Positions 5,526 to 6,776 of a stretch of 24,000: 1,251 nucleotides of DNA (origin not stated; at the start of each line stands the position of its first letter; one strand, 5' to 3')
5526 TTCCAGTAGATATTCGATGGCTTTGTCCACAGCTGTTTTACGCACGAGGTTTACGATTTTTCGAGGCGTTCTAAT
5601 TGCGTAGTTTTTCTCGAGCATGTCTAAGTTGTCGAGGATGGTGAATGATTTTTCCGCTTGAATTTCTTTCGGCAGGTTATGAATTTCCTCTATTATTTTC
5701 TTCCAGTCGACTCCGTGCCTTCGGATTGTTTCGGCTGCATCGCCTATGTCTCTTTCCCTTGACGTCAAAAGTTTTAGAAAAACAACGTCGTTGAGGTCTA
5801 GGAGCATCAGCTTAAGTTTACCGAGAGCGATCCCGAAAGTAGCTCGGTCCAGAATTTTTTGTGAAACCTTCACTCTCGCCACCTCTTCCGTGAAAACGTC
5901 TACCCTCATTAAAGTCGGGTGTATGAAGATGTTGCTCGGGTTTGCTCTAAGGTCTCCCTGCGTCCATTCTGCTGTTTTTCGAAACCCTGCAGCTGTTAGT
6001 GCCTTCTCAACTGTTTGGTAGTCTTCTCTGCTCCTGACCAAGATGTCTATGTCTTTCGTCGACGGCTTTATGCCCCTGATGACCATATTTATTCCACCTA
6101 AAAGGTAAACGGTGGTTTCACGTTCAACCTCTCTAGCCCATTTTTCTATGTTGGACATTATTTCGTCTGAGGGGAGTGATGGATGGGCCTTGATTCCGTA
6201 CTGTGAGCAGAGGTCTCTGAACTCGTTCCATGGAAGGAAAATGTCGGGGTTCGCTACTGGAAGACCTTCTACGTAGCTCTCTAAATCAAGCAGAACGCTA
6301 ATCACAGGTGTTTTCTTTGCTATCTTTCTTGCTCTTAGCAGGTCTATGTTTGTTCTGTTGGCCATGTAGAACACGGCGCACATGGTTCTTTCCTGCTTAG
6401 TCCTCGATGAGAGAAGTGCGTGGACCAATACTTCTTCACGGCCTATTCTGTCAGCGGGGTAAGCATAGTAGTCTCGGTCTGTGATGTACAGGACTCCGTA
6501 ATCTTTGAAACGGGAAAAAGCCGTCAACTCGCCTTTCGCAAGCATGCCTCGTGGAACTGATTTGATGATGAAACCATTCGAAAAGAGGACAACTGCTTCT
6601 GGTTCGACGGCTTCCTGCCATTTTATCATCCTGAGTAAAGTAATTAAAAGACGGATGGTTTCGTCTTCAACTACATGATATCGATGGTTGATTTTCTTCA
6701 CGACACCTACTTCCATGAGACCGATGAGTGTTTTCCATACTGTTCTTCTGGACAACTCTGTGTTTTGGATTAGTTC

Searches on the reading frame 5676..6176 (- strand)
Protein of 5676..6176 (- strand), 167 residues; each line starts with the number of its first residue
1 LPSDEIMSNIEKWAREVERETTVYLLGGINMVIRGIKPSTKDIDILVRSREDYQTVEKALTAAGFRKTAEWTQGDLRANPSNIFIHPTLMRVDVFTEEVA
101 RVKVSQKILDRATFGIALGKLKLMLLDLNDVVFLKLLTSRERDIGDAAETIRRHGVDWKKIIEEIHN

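Call 70: search_solved_structures(query=A7, max_evalue=10, show_alignments=4)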
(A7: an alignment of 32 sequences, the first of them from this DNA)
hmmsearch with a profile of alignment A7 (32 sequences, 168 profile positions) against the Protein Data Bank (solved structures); distinct sequences matched with E-value up to 10: 1.
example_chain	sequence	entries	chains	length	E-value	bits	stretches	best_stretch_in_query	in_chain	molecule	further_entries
8an4_A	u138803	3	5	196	8e-05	25.5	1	23-153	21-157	Bacterial toxin | Nucleotidyl transferase AbiEii/AbiGii toxin family protein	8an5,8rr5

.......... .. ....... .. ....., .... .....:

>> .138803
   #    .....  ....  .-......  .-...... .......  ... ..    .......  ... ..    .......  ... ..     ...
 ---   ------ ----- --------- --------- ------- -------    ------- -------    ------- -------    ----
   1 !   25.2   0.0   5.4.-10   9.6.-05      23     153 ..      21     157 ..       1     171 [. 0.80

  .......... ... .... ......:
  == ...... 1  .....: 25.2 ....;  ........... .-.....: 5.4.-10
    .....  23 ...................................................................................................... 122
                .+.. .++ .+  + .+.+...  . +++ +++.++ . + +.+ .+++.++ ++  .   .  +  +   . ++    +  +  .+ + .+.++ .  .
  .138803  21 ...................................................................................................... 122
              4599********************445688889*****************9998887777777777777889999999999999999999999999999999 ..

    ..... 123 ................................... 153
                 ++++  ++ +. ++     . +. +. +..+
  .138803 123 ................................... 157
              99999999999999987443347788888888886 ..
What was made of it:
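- On MenT toxins: hmmsearch E 8e-5 to 8an4_A over 131 profile positions (call 70).
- It aligns GG, T-[KR]-D-x-D and K...R..D..D (call 70). The closest characterised relative is a toxin (call 70).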

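Call 71: search_protein_families(library=pfam, alignment_id=A7, max_evalue=0.01)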
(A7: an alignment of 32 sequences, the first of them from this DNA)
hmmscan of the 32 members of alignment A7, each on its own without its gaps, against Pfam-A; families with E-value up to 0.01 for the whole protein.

A. member 1, seq(167 aa): 3 families
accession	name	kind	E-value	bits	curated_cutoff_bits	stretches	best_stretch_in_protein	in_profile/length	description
PF19502.5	DUF6036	-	3.1e-06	27.5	23.6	1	21-162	20-130/164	Nucleotidyltransferase of unknown function (DUF6036)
PF14907.12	NTP_transf_5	-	0.00038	20.5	31.2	1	41-78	95-124/249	Uncharacterised nucleotidyltransferase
PF10706.15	Aminoglyc_resit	-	0.0025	18.4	21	1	20-98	13-95/149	Aminoglycoside-2''-adenylyltransferase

B. families by the number of members that match (of 32 scanned): 7 families
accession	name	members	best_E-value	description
PF19502.5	DUF6036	30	3.4e-10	Nucleotidyltransferase of unknown function (DUF6036)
PF09970.15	DUF2204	7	1.9e-09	Nucleotidyl transferase of unknown function (DUF2204)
PF14907.12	NTP_transf_5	3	1.6e-05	Uncharacterised nucleotidyltransferase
PF04229.20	GrpB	1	1.6e-05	GrpB protein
PF08843.17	AbiEii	1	0.0013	Nucleotidyl transferase AbiEii toxin, Type IV TA system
PF10706.15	Aminoglyc_resit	1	0.0025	Aminoglycoside-2''-adenylyltransferase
PF00903.31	Glyoxalase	1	0.0087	Glyoxalase/Bleomycin resistance protein/Dioxygenase superfamily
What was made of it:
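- On AbiEii / DUF1814 toxin (PF08843): Only 1 of 32 domains hits PF08843, at E 1.3e-3 (call 71).
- Closest known: AbiE. Different: The NTase belongs to DUF6036, not DUF1814/PF08843 (call 71).
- The NTase is not a member of Pfam AbiEii/DUF1814: only 1 of 32 members hits it weakly (call 71).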

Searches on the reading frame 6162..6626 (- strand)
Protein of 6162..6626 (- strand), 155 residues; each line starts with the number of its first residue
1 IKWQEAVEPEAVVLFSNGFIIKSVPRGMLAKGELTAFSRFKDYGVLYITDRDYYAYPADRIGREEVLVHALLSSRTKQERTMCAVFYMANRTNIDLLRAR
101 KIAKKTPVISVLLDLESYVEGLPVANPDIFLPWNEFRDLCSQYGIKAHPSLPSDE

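Call 54: predict_structure(alignment_id=A5)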
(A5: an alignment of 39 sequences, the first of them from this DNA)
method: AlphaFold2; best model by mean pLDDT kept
length: 155 residues; sequences in the alignment: 39
mean_pLDDT: 95.1   pTM: 0.90
mean pLDDT of the five models: 95.1, 94.5, 94.4, 93.8, 92.6
residues with pLDDT >= 90: 141; 70-90: 9; 50-70: 4; < 50: 1
segments of 3 or more residues with pLDDT < 50: none
pLDDT, mean of each block of 10 residues (from residue 1): 82 95 98 98 97 96 98 98 98 98 97 98 96 97 94 66
secondary structure, 60 per line:
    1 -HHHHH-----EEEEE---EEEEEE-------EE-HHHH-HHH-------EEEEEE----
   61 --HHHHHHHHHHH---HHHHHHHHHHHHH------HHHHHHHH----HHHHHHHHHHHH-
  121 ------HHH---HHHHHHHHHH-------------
elements in order: H2-6 E12-16 E20-25 H36-39 E51-56 H63-73 H77-89 H96-103 H108-119 H133-142

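Call 56: fold_search(model_id=the predicted structure, library=pdb)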
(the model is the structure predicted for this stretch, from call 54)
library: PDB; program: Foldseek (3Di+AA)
matches with E <= 10: 147; with E <= 0.001: 0
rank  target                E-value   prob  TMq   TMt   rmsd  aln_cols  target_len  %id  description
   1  8qp8_A                1.3e-01  0.12  0.17  0.03  14.3       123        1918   14  Cryo-EM Structure of Pre-B Complex (core part) (released 2024-05-22)
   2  8qxd_A                1.4e-01  0.11  0.17  0.02  14.3       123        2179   14  Cryo-EM structure of the cross-exon pre-B complex (released 2024-05-22)
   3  8h6e_5B               1.6e-01  0.11  0.17  0.02  14.5       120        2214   12  Cryo-EM structure of human exon-defined spliceosome in the late pre-B state. (released 2024-05-01)
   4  8rc0_A                1.7e-01  0.13  0.19  0.02  14.9       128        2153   12  Structure of the human 20S U5 snRNP (released 2024-03-27)
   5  5zwo_A                2.1e-01  0.08  0.18  0.02  13.8       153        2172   11  Cryo-EM structure of the yeast B complex at average resolution of 3.9 angstrom (released 2018-08-29)
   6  6qw6_5A               2.3e-01  0.10  0.19  0.02  14.1       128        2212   13  Structure of the human U5.U4/U6 tri-snRNP at 2.9A resolution. (released 2019-04-17)
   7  8r09_A                2.3e-01  0.10  0.17  0.02  14.2       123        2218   13  Cryo-EM structure of the cross-exon pre-B+5'ss+ATPgammaS complex (released 2024-05-22)
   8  8q91_A                2.3e-01  0.09  0.19  0.03  14.7       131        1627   11  Structure of the human 20S U5 snRNP core (released 2024-03-27)
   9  8qoz_A                2.6e-01  0.09  0.17  0.03  14.2       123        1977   13  Cryo-EM Structure of Pre-B+5'ss+ATPgammaS Complex (core part) (released 2024-05-22)
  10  9l5r_A                2.9e-01  0.10  0.19  0.02  14.8       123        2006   12  Cryo-EM structure of the thermophile spliceosome (state ILS) (released 2025-03-12)
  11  8h6j_5B               3.3e-01  0.08  0.18  0.02  14.4       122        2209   11  Cryo-EM structure of human exon-defined spliceosome in the mature pre-B state. (released 2024-05-01)
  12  7qtt_a                3.3e-01  0.08  0.17  0.03  14.5       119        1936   14  Structural organization of a late activated human spliceosome (Baqr, core region) (released 2023-05-10)
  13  7ots_B                3.3e-01  0.06  0.20  0.13  16.4       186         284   11  Crystal structure of human Monoacylglycerol Lipase ABHD6 in complex with oleic acid and octyl glucoside (released 2021-06-23)
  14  3jcm_A                3.5e-01  0.09  0.18  0.02  14.9       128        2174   13  Cryo-EM structure of the spliceosomal U4/U6.U5 tri-snRNP (released 2016-02-24)
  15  5xjc_A                4.2e-01  0.08  0.19  0.02  14.5       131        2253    8  Cryo-EM structure of the human spliceosome just prior to exon ligation at 3.6 angstrom (released 2017-07-05)
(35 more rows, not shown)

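Call 72: search_protein_families(library=pfam, alignment_id=A5, max_evalue=0.1)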
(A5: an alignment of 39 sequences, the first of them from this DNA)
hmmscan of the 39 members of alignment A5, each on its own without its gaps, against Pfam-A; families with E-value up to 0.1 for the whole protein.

A. member 1, seq(155 aa): 1 family
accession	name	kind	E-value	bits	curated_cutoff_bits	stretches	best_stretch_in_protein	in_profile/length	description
PF24271.1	HVO_2833_C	-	1.1e-05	26.1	34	1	33-145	5-120/120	HVO_2833, C-terminal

B. families by the number of members that match (of 39 scanned): 4 families
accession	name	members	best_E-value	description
PF24271.1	HVO_2833_C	32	7.4e-15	HVO_2833, C-terminal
PF24718.1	HTH_73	2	0.0045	HTH-like domain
PF17686.6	DUF5534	1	0.057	Family of unknown function (DUF5534)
PF11586.13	DUF3242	1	0.071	Protein of unknown function (DUF3242)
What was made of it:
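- On AbiEi antitoxin (COG5340): The domain that follows is HVO_2833_C (call 72).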

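Call 73: search_solved_structures(query=A5, max_evalue=10, show_alignments=2)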
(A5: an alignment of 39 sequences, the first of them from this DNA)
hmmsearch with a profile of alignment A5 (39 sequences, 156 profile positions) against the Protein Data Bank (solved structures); distinct sequences matched with E-value up to 10: 5.
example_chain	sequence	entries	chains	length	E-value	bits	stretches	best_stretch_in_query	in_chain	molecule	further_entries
3opy_A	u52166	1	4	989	0.26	14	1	32-84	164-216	6-phosphofructo-1-kinase alpha-subunit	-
4nfz_A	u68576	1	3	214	0.34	13.7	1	41-73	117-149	Polymerase PA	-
4dx8_A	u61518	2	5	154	1.1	12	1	114-151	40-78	Integrin beta-1-binding protein 1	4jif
4dx9_A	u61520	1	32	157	1.2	11.9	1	114-151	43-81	Integrin beta-1-binding protein 1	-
3u21_A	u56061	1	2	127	1.5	11.6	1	111-146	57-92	Nuclear factor related to kappa-B-binding protein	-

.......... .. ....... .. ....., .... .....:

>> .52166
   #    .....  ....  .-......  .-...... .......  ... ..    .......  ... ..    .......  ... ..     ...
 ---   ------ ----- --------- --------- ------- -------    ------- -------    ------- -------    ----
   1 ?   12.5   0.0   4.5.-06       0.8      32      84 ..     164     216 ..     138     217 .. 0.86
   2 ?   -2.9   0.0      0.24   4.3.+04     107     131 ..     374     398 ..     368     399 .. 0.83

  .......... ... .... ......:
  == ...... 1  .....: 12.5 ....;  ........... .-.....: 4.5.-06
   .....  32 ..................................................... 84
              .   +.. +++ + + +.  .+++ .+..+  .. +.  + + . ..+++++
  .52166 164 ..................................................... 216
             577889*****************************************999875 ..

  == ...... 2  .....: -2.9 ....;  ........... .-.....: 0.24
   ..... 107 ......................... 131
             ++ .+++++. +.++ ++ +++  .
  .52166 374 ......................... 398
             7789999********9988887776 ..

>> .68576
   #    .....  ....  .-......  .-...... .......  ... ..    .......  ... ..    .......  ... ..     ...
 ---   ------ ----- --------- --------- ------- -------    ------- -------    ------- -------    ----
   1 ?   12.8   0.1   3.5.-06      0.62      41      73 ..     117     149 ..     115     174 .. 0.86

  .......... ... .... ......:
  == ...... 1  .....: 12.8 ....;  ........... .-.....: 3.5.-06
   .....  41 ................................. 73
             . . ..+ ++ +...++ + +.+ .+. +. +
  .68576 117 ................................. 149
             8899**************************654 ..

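Call 97: fold_search(model_id=the predicted structure, library=viral)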
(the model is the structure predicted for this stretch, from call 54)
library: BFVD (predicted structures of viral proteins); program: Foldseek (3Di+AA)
matches with E <= 10: 114; with E <= 0.001: 0
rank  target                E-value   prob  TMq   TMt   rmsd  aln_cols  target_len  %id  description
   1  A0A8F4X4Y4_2          3.4e-01  0.02  0.13  0.03  20.1       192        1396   13  (no name in the UniProt tables at hand)
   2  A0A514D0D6            4.1e-01  0.11  0.23  0.18  11.7       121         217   14  (no name in the UniProt tables at hand)
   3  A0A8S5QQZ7            5.6e-01  0.04  0.14  0.18  12.5       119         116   13  Uncharacterized protein [Myoviridae sp. ctStS16]
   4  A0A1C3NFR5            1.1e+00  0.06  0.23  0.18  13.5       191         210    9  (no name in the UniProt tables at hand)
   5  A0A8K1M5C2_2          1.2e+00  0.05  0.20  0.04  16.7       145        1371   12  Genome polyprotein [Red panda picorna-like virus]
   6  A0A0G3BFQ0            1.3e+00  0.04  0.23  0.18  12.1       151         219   14  RNA-directed RNA polymerase (Fragment) [Lake Sinai virus 1]
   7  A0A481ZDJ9            1.6e+00  0.02  0.15  0.11  14.3       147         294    9  Uncharacterized protein [Pithovirus LCPAC404]
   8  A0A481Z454            1.6e+00  0.03  0.15  0.13  13.5       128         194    8  Uncharacterized protein [Pithovirus LCPAC104]
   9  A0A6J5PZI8            1.6e+00  0.01  0.12  0.08  21.5       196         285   14  Uncharacterized protein [uncultured Caudovirales phage]
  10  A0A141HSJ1            1.8e+00  0.02  0.16  0.12  15.2       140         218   10  (no name in the UniProt tables at hand)
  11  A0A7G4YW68            1.8e+00  0.01  0.12  0.06  15.4       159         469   16  (no name in the UniProt tables at hand)
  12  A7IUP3                1.9e+00  0.04  0.16  0.20   8.5        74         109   14  Uncharacterized protein m513R [Paramecium bursaria Chlorella virus MT325]
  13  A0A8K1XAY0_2          2.0e+00  0.03  0.16  0.03  15.5       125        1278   13  (no name in the UniProt tables at hand)
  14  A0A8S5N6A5            2.1e+00  0.02  0.16  0.19  13.7       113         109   17  Uncharacterized protein [Myoviridae sp. ctsip2]
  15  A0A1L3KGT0            2.1e+00  0.02  0.19  0.06  15.9       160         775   12  (no name in the UniProt tables at hand)
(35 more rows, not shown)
